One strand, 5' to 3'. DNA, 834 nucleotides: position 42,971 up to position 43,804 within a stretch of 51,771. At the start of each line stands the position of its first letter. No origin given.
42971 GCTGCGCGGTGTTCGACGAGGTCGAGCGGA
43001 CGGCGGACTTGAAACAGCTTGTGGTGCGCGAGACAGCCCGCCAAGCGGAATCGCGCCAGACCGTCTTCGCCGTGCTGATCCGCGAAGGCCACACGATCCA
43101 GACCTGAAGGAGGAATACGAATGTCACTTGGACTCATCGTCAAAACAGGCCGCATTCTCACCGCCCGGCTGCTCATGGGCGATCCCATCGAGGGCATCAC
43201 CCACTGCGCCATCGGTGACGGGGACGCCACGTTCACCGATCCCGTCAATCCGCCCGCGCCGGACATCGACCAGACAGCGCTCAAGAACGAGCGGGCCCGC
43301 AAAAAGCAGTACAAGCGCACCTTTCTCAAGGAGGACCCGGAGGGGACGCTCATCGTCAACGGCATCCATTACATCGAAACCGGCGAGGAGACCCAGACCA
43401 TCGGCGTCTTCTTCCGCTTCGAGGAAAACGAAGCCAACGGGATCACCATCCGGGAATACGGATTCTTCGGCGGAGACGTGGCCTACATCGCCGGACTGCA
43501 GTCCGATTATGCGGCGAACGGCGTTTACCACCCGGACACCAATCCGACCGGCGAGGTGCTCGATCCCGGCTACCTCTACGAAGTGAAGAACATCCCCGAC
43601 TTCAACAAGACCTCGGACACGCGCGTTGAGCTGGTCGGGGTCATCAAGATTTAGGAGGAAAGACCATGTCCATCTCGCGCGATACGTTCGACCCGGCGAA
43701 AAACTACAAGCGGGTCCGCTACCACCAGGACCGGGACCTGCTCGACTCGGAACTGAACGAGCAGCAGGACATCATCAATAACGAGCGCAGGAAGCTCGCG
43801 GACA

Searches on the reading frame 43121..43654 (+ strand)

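Call 53: search_protein_families(library=pfam, proteins=[window:43121-43654:+], max_evalue=0.001)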
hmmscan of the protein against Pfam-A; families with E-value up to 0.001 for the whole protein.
window:43121-43654:+ (177 aa): 1 family
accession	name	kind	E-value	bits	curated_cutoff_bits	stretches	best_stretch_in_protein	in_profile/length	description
PF25691.1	BW3TFN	-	9e-09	36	27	1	27-176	22-173/174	Baseplate wedge 3 tail fiber network component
